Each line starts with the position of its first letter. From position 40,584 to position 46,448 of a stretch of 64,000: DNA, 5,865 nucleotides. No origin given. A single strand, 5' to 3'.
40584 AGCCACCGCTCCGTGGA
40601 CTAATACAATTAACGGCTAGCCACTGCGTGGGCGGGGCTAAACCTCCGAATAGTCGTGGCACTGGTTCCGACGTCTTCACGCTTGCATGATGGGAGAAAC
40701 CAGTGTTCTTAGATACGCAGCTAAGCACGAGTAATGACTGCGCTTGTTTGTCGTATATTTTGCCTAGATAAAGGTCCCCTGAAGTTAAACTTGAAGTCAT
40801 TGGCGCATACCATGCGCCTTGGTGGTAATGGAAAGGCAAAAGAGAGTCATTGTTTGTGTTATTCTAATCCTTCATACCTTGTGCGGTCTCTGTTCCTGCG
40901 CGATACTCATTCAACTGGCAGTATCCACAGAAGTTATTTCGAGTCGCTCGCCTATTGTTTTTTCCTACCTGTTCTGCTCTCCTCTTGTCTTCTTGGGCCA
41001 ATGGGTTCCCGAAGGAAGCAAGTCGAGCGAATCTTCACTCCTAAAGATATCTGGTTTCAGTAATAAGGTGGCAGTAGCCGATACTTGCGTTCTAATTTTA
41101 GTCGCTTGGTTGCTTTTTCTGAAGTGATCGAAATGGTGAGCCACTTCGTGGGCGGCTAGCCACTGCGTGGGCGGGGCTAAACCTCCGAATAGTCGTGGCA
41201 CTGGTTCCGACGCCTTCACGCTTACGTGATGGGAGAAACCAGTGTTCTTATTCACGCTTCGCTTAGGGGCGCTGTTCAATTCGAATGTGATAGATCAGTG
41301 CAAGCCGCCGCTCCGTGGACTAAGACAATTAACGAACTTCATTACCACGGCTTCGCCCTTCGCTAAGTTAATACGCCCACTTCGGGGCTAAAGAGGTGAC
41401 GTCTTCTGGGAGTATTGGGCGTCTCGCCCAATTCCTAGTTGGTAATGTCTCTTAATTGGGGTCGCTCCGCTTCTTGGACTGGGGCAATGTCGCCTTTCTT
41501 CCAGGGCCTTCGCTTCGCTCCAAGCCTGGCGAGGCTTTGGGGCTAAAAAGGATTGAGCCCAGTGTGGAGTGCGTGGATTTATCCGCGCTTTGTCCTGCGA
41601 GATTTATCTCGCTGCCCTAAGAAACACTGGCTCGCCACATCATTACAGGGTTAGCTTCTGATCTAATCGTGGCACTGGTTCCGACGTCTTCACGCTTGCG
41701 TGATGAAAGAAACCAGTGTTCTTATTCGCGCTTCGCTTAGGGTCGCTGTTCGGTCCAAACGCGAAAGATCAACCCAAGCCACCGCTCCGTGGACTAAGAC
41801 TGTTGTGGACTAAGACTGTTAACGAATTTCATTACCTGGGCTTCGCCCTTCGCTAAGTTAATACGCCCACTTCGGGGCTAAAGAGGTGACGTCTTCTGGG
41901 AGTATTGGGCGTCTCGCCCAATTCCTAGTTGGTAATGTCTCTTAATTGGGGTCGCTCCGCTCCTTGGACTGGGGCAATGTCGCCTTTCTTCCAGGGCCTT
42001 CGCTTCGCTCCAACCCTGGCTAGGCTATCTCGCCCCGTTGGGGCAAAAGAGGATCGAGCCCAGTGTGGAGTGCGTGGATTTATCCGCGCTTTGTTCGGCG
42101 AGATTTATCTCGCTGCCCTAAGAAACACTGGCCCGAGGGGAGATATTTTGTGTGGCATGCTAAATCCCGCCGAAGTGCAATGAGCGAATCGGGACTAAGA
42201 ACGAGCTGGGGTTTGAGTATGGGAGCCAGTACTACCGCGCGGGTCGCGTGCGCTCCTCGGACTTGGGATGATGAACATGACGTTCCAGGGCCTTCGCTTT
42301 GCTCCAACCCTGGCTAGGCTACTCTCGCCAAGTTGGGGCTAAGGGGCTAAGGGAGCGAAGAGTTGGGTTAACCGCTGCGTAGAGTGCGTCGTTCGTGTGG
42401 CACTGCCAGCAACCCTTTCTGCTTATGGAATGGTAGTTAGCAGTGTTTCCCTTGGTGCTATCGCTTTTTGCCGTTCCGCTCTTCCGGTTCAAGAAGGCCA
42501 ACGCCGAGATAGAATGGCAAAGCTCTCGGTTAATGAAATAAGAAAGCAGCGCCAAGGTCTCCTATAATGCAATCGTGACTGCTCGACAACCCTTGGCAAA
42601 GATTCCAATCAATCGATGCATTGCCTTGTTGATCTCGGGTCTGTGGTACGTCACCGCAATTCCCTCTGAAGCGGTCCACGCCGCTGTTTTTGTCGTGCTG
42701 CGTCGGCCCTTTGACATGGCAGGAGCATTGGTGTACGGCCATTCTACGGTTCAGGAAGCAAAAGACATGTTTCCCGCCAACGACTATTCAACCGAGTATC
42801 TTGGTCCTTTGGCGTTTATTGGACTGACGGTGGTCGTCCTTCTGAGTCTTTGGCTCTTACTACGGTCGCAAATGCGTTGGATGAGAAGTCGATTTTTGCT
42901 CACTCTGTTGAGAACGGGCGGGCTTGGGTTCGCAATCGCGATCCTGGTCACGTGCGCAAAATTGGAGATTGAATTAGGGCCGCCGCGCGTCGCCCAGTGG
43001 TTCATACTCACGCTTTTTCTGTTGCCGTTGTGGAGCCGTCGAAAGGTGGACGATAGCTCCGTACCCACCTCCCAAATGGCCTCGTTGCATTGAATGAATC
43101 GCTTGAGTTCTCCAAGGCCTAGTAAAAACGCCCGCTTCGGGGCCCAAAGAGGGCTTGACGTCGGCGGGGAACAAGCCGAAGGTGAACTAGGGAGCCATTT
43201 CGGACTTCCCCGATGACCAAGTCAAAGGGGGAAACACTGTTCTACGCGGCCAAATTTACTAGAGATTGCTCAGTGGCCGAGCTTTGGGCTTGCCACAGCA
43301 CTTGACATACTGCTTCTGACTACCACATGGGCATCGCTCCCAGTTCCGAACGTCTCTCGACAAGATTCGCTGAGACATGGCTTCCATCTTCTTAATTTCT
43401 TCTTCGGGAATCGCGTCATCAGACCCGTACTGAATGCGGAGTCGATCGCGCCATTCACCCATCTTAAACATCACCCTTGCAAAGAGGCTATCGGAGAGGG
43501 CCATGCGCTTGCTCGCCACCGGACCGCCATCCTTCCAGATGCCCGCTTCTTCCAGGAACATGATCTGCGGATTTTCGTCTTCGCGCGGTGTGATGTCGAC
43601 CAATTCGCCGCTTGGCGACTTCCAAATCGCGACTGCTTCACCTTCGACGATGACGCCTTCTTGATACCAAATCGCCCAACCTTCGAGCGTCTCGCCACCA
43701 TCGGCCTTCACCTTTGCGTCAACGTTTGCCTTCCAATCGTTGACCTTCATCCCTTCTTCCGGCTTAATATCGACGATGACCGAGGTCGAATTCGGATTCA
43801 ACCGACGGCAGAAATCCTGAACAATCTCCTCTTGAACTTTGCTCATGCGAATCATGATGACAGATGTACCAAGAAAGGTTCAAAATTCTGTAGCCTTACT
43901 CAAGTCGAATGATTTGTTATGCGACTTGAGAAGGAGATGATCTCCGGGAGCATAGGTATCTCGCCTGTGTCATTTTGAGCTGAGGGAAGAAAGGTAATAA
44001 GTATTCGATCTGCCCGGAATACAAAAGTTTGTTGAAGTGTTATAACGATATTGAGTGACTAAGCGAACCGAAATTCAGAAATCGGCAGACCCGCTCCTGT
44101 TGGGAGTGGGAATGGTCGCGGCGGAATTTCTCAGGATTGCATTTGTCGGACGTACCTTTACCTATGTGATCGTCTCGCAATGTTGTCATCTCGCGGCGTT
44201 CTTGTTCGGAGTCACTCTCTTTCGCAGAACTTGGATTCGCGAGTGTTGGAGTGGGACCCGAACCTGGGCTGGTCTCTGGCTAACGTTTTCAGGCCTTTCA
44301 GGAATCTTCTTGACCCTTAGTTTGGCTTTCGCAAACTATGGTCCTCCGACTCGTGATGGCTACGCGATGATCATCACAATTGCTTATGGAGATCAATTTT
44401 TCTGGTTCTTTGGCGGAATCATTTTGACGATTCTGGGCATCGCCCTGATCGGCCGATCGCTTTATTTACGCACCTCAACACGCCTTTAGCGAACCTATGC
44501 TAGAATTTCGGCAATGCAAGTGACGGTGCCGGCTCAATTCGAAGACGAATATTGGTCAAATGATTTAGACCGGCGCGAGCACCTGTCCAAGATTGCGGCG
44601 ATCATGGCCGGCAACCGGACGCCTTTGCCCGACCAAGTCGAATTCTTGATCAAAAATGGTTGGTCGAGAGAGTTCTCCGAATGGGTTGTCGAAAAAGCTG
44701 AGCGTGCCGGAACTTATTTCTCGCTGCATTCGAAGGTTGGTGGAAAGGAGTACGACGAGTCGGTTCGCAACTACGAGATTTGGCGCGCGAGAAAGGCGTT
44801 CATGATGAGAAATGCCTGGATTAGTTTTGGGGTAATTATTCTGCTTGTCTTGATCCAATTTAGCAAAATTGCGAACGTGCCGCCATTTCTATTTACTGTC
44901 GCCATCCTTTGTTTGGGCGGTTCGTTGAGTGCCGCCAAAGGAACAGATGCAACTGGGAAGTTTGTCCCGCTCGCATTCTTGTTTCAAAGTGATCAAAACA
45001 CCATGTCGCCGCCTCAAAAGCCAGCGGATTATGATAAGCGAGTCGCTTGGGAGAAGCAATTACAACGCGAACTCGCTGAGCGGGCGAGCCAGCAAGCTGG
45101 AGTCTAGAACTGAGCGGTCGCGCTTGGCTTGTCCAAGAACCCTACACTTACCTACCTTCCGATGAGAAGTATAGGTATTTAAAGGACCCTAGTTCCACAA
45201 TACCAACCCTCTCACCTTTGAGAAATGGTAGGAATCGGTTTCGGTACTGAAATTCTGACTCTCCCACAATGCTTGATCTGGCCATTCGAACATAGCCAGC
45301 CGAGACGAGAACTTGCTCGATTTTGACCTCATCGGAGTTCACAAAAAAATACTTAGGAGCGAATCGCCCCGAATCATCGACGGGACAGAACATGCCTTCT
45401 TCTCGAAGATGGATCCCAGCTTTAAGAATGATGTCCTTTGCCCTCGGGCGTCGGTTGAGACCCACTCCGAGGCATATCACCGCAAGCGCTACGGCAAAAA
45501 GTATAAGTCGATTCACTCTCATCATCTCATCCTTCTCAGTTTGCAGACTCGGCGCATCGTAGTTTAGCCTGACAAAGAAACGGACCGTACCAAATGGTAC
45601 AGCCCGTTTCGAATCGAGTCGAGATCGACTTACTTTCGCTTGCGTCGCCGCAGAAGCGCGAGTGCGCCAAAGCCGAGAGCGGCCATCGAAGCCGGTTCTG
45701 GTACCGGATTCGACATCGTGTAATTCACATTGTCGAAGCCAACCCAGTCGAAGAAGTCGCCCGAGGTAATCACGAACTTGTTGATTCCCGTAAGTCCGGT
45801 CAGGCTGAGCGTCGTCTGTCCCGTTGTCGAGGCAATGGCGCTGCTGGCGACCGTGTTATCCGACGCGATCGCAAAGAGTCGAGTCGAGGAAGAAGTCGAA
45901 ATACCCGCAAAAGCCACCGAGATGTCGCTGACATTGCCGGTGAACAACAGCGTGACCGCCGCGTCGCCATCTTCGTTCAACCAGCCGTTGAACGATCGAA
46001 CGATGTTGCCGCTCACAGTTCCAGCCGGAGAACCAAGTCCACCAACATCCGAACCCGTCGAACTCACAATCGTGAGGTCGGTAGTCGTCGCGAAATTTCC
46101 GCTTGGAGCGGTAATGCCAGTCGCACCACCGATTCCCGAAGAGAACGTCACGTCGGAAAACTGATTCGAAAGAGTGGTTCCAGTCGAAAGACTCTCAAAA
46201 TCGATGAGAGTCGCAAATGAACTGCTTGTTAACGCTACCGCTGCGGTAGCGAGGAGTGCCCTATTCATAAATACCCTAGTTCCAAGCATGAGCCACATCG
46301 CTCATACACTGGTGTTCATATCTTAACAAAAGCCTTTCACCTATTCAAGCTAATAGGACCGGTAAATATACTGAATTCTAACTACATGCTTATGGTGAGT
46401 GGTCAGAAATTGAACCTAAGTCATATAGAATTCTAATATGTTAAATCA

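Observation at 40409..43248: ORF-poor array built from two families of hairpin-rich direct repeats (A about 150 bp, B about 300 bp)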

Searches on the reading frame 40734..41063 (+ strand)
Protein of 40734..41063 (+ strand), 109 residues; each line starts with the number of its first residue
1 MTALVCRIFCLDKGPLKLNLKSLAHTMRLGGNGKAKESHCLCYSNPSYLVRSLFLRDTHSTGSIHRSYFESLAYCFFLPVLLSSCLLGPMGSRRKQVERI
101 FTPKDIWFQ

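Call 8: search_protein_families(library=pfam, proteins=[window:40734-41063:+], max_evalue=0.01)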
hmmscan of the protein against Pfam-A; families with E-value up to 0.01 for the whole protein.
window:40734-41063:+ (109 aa): 0 families

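Call 30: search_protein_families(library=padloc, proteins=[window:40734-41063:+], max_evalue=0.01)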
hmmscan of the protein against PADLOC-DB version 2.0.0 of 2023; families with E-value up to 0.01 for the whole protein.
window:40734-41063:+ (109 aa): 0 families
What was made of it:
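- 40712..41134 (.): Unique spacer of about 420 bp between units 2 and 3. Its overlapping ORFs of 102-109 aa have no family support. No Pfam or PADLOC hit for the 109-aa ORF, and no Pfam hit for the 102-aa ORF, which was not scanned against PADLOC (calls 8, 30).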

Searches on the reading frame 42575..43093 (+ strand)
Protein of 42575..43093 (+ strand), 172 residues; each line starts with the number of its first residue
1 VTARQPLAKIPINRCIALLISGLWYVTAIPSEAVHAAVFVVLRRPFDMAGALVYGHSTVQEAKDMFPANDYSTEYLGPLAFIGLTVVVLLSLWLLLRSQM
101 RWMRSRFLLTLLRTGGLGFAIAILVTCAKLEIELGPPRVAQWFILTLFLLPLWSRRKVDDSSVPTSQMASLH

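Call 8: search_protein_families(library=pfam, proteins=[window:42575-43093:+], max_evalue=0.01)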
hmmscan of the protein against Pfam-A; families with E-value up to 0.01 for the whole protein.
window:42575-43093:+ (172 aa): 0 families

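Call 30: search_protein_families(library=padloc, proteins=[window:42575-43093:+], max_evalue=0.01)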
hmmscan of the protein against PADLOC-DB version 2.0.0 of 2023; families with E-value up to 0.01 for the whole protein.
window:42575-43093:+ (172 aa): 0 families
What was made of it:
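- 42575..43093 (+): Orphan 172-aa ORF with hydrophobic stretches. Not part of the repeats; coding status uncertain. No Pfam or PADLOC hit (calls 8, 30).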

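Call 90: find_homologous_proteins(query=window:42575-43090:+, max_evalue=0.001)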
Query window:42575-43090:+ (172 aa): 1 proteins with E <= 0.001 among 496 candidates.
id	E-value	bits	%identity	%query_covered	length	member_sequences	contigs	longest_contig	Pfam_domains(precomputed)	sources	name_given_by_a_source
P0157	5.5e-107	373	100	100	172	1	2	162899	-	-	-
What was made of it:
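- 42575..43093 (+): Its only database match is itself (call 90).
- Checked: 42575-43093 is a 172-aa orphan ORF whose only database match is itself (call 90).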

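Call 91: find_encoding_contigs(protein=P0157, flank=3000, max_places=4)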
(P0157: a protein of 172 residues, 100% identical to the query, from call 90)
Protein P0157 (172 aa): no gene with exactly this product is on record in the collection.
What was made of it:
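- Tried and rejected: The look-up of the orphan ORF's 162,899-bp contig, intended to see the far side of the assembly break, was not on record (call 91).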

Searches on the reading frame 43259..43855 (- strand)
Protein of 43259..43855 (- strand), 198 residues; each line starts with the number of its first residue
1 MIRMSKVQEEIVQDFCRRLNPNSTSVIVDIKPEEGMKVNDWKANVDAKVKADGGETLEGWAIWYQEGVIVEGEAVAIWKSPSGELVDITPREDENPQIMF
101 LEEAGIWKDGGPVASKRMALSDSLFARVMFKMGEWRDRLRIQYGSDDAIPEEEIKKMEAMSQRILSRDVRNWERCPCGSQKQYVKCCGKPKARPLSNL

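Call 8: search_protein_families(library=pfam, proteins=[window:43259-43855:-], max_evalue=0.01)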
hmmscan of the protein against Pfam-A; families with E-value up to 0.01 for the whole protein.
window:43259-43855:- (198 aa): 1 family
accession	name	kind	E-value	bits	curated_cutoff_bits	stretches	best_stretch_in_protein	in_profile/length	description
PF02810.21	SEC-C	-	0.0013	19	20.4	1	173-189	3-19/19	SEC-C motif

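Call 18: find_encoding_contigs(protein=window:43262-43855:-, flank=10000, max_places=10)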
Protein window:43262-43855:- (198 aa): no gene with exactly this product is on record in the collection.

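Call 30: search_protein_families(library=padloc, proteins=[window:43259-43855:-], max_evalue=0.01)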
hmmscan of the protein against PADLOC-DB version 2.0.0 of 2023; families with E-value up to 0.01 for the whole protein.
window:43259-43855:- (198 aa): 3 families
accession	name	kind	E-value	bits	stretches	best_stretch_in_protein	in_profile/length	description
PDLC00865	E2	-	0.0002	18.9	1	150-190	151-191/219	E2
PDLC00872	E2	-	0.00056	17.5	1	157-188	156-187/216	E2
PDLC00861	E2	-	0.0086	13.6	0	160-189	166-196/232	E2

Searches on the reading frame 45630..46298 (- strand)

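Call 29: search_protein_families(library=pfam, proteins=[window:45630-46298:-], max_evalue=0.001)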
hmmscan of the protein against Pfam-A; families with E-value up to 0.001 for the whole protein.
window:45630-46298:- (222 aa): 1 family
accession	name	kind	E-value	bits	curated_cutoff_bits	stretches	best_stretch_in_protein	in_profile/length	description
PF07589.16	PEP-CTERM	-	4.4e-06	27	20.7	1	198-220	1-24/24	PEP-CTERM motif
